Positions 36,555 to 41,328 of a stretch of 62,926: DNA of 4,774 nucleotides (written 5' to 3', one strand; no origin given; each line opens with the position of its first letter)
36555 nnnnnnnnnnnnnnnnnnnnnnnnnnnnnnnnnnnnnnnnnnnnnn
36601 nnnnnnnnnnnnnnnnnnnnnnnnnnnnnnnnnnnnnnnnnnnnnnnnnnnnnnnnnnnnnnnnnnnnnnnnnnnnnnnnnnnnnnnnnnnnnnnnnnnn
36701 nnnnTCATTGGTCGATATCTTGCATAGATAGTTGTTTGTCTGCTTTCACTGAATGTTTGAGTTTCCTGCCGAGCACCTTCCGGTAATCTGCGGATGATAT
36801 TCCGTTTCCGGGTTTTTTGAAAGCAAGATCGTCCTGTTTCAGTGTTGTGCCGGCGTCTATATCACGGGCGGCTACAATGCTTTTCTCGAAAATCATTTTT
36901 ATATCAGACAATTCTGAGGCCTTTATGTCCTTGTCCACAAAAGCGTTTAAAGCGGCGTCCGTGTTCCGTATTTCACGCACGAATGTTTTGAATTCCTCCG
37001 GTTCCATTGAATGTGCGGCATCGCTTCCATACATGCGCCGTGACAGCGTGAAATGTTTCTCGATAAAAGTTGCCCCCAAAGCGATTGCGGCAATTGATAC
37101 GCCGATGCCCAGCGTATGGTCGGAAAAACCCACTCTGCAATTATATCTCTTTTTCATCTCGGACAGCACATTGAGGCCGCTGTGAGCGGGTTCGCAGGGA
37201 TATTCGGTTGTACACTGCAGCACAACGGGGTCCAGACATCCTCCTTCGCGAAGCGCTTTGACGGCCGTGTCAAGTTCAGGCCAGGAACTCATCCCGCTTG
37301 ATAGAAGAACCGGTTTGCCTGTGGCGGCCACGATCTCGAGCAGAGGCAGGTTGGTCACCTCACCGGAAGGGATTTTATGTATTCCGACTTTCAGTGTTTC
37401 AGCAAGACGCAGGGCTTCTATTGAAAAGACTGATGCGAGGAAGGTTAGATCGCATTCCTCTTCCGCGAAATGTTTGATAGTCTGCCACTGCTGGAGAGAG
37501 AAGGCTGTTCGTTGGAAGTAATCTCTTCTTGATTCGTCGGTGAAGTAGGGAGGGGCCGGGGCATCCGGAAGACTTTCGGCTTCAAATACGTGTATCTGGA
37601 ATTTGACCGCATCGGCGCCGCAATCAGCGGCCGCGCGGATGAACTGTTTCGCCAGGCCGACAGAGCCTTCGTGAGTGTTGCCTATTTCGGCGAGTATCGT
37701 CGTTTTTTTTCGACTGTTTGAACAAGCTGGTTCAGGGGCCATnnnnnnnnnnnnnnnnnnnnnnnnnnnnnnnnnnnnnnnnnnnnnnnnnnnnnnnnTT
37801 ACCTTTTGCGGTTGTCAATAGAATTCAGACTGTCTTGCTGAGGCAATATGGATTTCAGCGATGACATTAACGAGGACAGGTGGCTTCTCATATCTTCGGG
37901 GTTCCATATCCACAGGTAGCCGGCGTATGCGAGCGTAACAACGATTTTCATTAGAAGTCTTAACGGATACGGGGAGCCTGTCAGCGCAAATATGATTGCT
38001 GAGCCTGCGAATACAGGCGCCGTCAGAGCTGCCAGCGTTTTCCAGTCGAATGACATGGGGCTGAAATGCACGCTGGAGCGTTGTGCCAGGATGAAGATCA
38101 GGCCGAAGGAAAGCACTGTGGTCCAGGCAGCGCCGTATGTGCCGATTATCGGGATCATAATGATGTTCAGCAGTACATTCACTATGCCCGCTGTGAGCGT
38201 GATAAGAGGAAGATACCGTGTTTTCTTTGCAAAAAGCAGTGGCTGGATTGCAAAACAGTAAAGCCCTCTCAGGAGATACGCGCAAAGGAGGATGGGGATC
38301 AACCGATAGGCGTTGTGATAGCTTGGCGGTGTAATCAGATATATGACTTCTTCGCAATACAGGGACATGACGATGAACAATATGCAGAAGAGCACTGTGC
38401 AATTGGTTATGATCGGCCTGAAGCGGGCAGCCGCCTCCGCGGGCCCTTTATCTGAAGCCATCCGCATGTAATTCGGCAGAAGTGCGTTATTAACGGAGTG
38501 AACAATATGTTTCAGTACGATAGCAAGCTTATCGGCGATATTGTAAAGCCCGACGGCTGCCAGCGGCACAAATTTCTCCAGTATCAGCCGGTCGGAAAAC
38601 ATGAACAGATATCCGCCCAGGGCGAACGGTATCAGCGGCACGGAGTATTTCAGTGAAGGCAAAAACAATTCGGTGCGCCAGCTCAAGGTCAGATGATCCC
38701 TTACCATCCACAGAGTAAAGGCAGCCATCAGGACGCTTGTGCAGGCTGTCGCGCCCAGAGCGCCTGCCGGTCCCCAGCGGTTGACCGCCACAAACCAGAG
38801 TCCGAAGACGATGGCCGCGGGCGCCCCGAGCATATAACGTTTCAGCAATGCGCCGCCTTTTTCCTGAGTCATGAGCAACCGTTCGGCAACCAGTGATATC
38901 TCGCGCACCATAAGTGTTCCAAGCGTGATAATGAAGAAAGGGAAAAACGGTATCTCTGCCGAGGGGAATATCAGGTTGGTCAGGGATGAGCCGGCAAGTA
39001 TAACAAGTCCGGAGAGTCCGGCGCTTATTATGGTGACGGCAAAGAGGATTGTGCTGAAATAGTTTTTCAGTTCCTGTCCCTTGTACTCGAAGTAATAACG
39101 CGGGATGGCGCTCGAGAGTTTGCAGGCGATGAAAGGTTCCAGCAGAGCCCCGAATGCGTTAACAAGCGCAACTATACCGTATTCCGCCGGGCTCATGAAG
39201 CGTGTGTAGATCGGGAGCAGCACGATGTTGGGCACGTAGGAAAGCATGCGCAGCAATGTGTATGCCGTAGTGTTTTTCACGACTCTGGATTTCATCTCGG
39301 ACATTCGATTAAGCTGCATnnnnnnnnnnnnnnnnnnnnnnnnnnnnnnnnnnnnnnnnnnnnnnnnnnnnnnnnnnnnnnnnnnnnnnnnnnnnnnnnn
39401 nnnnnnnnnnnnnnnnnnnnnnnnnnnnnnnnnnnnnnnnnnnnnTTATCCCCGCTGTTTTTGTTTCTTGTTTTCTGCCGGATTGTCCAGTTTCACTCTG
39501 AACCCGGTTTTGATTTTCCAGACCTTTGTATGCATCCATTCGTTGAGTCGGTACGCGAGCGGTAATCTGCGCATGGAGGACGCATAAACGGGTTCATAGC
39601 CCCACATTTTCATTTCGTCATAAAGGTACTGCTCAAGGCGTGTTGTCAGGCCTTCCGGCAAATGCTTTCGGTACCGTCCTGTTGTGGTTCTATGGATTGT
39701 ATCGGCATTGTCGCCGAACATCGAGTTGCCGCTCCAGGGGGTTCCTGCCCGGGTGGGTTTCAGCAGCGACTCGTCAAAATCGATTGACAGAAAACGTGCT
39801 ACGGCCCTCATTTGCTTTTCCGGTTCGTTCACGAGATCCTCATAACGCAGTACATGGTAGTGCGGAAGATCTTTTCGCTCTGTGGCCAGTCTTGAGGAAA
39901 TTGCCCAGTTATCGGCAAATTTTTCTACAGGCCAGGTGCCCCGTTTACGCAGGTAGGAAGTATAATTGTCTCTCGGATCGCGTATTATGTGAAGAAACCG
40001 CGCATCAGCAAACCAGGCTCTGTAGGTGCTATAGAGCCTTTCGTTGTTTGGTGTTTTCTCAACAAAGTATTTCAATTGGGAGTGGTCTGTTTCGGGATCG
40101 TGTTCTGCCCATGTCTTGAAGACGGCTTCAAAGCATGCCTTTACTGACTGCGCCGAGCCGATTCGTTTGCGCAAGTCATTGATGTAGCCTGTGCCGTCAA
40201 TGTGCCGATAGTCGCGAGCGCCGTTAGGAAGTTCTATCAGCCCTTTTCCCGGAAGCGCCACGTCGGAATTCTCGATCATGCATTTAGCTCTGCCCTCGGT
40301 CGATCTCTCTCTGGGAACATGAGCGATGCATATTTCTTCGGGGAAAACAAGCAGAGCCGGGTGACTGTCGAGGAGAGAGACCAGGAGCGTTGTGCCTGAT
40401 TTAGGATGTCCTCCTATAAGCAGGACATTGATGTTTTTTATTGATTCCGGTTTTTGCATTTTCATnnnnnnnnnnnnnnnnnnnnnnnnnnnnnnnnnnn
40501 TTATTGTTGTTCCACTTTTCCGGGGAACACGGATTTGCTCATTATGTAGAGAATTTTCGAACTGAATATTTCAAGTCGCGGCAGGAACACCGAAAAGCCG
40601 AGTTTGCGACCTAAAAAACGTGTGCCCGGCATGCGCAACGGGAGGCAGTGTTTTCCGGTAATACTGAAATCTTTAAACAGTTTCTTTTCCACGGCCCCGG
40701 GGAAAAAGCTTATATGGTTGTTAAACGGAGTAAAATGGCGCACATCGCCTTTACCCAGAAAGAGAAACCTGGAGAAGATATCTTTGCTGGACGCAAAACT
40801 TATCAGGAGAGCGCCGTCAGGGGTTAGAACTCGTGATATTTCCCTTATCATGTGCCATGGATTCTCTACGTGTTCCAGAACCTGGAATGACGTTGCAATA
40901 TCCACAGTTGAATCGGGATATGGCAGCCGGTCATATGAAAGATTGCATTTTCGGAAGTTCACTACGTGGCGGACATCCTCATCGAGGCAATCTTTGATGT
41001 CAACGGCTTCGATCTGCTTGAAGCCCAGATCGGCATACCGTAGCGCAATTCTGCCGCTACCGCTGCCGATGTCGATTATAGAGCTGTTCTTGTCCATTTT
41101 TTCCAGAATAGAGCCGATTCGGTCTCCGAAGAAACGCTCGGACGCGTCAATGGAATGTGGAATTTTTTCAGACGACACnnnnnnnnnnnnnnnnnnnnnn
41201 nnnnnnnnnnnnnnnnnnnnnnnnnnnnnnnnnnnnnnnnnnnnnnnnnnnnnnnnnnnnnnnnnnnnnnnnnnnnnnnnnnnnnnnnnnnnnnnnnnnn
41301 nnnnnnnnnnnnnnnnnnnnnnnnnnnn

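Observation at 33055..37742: Formyltransferase and deacetylase inserted between neuB and neuA: possible N-formyl nonulosonic acid pathway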

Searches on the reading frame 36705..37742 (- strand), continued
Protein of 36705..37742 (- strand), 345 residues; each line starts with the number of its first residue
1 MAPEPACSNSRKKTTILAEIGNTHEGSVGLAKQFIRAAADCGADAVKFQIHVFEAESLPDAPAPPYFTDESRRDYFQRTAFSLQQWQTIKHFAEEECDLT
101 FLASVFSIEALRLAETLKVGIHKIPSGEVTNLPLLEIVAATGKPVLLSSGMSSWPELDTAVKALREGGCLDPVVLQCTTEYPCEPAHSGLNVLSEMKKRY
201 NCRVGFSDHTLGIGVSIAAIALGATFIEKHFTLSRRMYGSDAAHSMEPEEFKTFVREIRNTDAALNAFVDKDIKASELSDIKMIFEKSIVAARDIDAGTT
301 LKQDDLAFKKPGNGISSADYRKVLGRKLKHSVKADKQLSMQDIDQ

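Call 89: search_protein_families(library=pfam, proteins=[L139:9053-9961:-, L141:2590-3528:-, L145:9066-9971:-, L108:4834-6321:+, L108:29-715:+], max_evalue=0.001)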
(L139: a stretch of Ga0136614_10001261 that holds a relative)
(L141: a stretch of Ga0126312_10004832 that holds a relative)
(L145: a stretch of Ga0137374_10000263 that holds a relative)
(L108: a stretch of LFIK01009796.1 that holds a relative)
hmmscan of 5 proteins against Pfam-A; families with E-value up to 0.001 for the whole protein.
L139:9053-9961:- (302 aa): 8 families
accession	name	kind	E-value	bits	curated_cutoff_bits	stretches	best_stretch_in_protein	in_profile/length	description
PF08241.18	Methyltransf_11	-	2.9e-21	76.3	21.2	1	52-144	1-94/95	Methyltransferase domain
PF13649.12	Methyltransf_25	-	2.5e-18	67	27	1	52-141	2-97/97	Methyltransferase domain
PF13489.12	Methyltransf_23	-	1.8e-16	60.8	27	1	43-250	18-163/164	Methyltransferase domain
PF08242.18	Methyltransf_12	-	1.3e-15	58.3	30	1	52-143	1-98/98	Methyltransferase domain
PF13847.12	Methyltransf_31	-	2.6e-13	50.3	27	1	47-159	3-123/145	Methyltransferase domain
PF01209.24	Ubie_methyltran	-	8.6e-08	32.2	20.1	1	45-145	45-151/233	ubiE/COQ5 methyltransferase family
PF02353.26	CMAS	-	2.2e-06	27.7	27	1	46-156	61-175/273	Mycolic acid cyclopropane synthetase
PF06325.19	PrmA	-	6.5e-05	23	22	1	35-146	149-259/296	Ribosomal protein L11 methyltransferase (PrmA)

L141:2590-3528:- (312 aa): 7 families
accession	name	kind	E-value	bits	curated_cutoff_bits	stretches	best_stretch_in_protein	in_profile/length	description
PF08241.18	Methyltransf_11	-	2.1e-16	60.8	21.2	1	52-144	1-94/95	Methyltransferase domain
PF13649.12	Methyltransf_25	-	1.3e-15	58.3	27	1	52-141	2-97/97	Methyltransferase domain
PF13489.12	Methyltransf_23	-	1.9e-11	44.4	27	1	38-150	13-121/164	Methyltransferase domain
PF08242.18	Methyltransf_12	-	1.3e-09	39.1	30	1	52-143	1-98/98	Methyltransferase domain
PF13847.12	Methyltransf_31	-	7.1e-09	35.9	27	1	46-155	2-119/145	Methyltransferase domain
PF01209.24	Ubie_methyltran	-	0.00012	21.9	20.1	1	46-145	46-151/233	ubiE/COQ5 methyltransferase family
PF02353.26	CMAS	-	0.00053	19.8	27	1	44-147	59-166/273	Mycolic acid cyclopropane synthetase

L145:9066-9971:- (301 aa): 7 families
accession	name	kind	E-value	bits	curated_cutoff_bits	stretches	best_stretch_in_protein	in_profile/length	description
PF08241.18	Methyltransf_11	-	1.3e-19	71.1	21.2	1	52-144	1-94/95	Methyltransferase domain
PF13649.12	Methyltransf_25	-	7.6e-18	65.4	27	1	52-141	2-97/97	Methyltransferase domain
PF13489.12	Methyltransf_23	-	5.1e-14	52.8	27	1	38-165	13-134/164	Methyltransferase domain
PF08242.18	Methyltransf_12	-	1.5e-13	51.7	30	1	52-143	1-98/98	Methyltransferase domain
PF13847.12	Methyltransf_31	-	3.5e-09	36.9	27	1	47-163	3-127/145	Methyltransferase domain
PF01209.24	Ubie_methyltran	-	2.5e-05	24.2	20.1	1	44-150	44-156/233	ubiE/COQ5 methyltransferase family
PF02353.26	CMAS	-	0.00014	21.7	27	1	45-151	60-170/273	Mycolic acid cyclopropane synthetase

L108:4834-6321:+ (495 aa): 1 family
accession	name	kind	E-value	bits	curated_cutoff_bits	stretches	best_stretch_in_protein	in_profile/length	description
PF02223.23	Thymidylate_kin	-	0.00086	19.5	27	0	390-449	110-177/185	Thymidylate kinase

L108:29-715:+ (228 aa): 2 families
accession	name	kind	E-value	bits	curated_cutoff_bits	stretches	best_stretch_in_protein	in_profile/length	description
PF00665.32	rve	-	5e-15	56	32.6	1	142-204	2-66/102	Integrase core domain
PF13276.12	HTH_21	-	5.6e-15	55.8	28.1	1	63-115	3-56/60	HTH-like domain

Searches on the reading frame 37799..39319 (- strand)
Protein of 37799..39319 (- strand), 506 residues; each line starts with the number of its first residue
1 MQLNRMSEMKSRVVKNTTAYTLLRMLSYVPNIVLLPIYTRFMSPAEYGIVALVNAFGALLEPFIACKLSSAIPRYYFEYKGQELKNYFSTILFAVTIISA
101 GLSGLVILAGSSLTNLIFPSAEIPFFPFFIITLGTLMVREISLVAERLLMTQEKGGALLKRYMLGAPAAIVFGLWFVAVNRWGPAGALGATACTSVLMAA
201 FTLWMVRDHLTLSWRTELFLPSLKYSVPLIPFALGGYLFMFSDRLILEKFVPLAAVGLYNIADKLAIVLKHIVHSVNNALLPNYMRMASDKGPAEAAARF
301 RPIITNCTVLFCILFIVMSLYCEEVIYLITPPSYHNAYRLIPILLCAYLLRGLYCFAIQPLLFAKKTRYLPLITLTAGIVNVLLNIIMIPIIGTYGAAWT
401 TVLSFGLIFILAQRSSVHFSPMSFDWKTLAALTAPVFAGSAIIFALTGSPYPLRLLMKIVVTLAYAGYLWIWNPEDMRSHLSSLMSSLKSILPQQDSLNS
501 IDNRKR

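Call 3: search_protein_families(library=pfam, proteins=[window:37799-39319:-])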
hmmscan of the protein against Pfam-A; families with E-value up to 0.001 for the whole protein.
window:37799-39319:- (506 aa): 2 families
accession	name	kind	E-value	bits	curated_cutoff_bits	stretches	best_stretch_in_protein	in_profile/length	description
PF01943.22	Polysacc_synt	-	2.4e-16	60.4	28.2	1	13-283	1-269/274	Polysaccharide biosynthesis protein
PF13440.11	Polysacc_synt_3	-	2.6e-16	60.1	23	1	39-329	3-283/293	Polysaccharide biosynthesis protein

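Call 4: search_protein_families(library=ncbifam, proteins=[window:37799-39319:-])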
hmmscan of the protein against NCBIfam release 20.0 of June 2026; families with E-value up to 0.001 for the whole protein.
window:37799-39319:- (506 aa): 2 families
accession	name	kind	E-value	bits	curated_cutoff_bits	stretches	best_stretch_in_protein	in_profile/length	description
NF050818.1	PolSacchBiosHfsF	equivalog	1.6e-11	44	700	1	34-471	23-459/468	polysaccharide biosynthesis protein HfsF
TIGR00797.1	matE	subfamily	2e-06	27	147.4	1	48-217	32-211/396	MATE family efflux transporter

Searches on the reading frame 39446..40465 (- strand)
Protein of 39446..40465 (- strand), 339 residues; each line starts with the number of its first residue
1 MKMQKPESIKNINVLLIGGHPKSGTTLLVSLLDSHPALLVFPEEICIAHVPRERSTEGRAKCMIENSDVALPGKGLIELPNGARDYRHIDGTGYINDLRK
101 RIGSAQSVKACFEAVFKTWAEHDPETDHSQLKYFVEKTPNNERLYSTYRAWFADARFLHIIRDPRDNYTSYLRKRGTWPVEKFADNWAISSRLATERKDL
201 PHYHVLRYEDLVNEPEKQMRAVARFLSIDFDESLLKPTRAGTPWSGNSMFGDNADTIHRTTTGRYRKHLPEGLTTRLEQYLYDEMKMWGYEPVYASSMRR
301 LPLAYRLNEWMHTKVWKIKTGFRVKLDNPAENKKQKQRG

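Call 3: search_protein_families(library=pfam, proteins=[window:39446-40465:-])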
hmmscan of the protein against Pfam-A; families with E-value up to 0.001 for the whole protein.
window:39446-40465:- (339 aa): 2 families
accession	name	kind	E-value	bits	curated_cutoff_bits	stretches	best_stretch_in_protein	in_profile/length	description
PF13469.12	Sulfotransfer_3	-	3.6e-23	83.4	27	1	16-232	3-216/216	Sulfotransferase family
PF00685.33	Sulfotransfer_1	-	5.6e-12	46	22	1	15-285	4-251/255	Sulfotransferase domain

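Call 4: search_protein_families(library=ncbifam, proteins=[window:39446-40465:-])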
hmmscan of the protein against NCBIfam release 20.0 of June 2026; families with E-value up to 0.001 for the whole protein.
window:39446-40465:- (339 aa): 1 family
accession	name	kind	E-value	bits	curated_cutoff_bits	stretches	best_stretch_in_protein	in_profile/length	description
NF052394.1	NodProtNoeE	equivalog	1.7e-06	27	500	0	14-44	10-40/387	nodulation protein NoeE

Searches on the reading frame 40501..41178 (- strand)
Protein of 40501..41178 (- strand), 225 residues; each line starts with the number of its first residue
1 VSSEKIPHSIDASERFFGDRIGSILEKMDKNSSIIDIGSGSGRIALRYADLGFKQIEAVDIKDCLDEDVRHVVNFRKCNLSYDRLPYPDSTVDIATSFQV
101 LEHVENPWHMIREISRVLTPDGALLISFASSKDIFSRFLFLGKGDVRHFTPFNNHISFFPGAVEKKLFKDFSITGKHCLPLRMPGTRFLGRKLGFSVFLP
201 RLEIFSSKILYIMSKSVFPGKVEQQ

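Call 3: search_protein_families(library=pfam, proteins=[window:40501-41178:-])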
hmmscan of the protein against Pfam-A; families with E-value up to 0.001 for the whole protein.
window:40501-41178:- (225 aa): 6 families
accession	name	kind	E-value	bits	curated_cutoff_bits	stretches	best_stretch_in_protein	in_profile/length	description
PF08241.18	Methyltransf_11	-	2.2e-17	63.9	21.2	1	35-126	1-95/95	Methyltransferase domain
PF13489.12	Methyltransf_23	-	7e-15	55.6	27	1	17-167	9-153/164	Methyltransferase domain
PF13649.12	Methyltransf_25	-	1.5e-11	45.3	27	1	34-122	1-97/97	Methyltransferase domain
PF13847.12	Methyltransf_31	-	2.5e-10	40.6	27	1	29-130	2-113/145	Methyltransferase domain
PF05148.21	Methyltransf_8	-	2e-08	34.8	27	1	20-132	62-162/219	Hypothetical methyltransferase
PF08242.18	Methyltransf_12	-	3.3e-08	34.6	30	1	35-124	1-98/98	Methyltransferase domain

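Call 4: search_protein_families(library=ncbifam, proteins=[window:40501-41178:-])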
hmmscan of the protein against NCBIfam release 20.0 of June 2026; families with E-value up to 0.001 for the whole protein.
window:40501-41178:- (225 aa): 22 families
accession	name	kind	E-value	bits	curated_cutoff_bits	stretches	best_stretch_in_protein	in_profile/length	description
TIGR01983.1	UbiG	equivalog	1e-09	38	102.95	1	30-128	49-153/228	bifunctional 2-polyprenyl-6-hydroxyphenol methylase/3-demethylubiquinol 3-O-methyltransferase UbiG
TIGR02072.1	BioC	equivalog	9.9e-08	32.1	184.95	1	16-130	18-136/244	malonyl-ACP O-methyltransferase BioC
TIGR01934.1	MenG_MenH_UbiE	subfamily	1.1e-07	31.4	158.35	1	29-127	38-142/223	ubiquinone/menaquinone biosynthesis methyltransferase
NF045667.1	MTase_DVU1556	equivalog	1.3e-07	31.3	155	1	27-127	19-120/213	DVU_1556 family methyltransferase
NF041537.1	ArsM_AhpD_UU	exception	5e-07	28.8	510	1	26-127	72-181/345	arsenite methyltransferase/AhpD domain selenoprotein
NF041255.1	mycofact_MftM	equivalog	4.7e-06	26.1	200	1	30-107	139-220/289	mycofactocin oligosaccharide methyltransferase MftM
NF041675.1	sarc_dimgly_tmase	equivalog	1.2e-05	25.4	550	1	10-126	47-169/278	sarcosine/dimethylglycine N-methyltransferase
NF008264.0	PRK11036.1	equivalog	1.4e-05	24.7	366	1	21-142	34-163/261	tRNA uridine 5-oxyacetic acid(34) methyltransferase CmoM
NF040539.1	AST_met_ArsM_2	exception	5.2e-05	23.2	240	1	62-125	101-162/262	putative arsinothricin biosynthesis methyltransferase ArsM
NF001244.0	PRK00216.1-5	equivalog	5.4e-05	22.6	216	1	29-126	47-153/236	bifunctional demethylmenaquinone methyltransferase/2-methoxy-6-polyprenyl-1,4-benzoquinol methylase UbiE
NF008823.0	PRK11873.1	subfamily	6.3e-05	22.6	263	1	72-127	129-182/272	arsenite methyltransferase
NF001240.0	PRK00216.1-1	equivalog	6.4e-05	22.1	378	1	31-127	64-169/251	bifunctional demethylmenaquinone methyltransferase/2-methoxy-6-polyprenyl-1,4-benzoquinol methylase UbiE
TIGR02081.1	metW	equivalog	7.6e-05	22.3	189.5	1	23-118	6-102/194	methionine biosynthesis protein MetW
NF004452.0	PRK05785.1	equivalog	8.4e-05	22.2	207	1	14-137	35-155/228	hypothetical protein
NF052510.1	methyltran_MpqE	exception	0.00014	21.3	335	1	27-125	43-150/234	methyl-plastoquinone biosynthesis methyltransferase MpqE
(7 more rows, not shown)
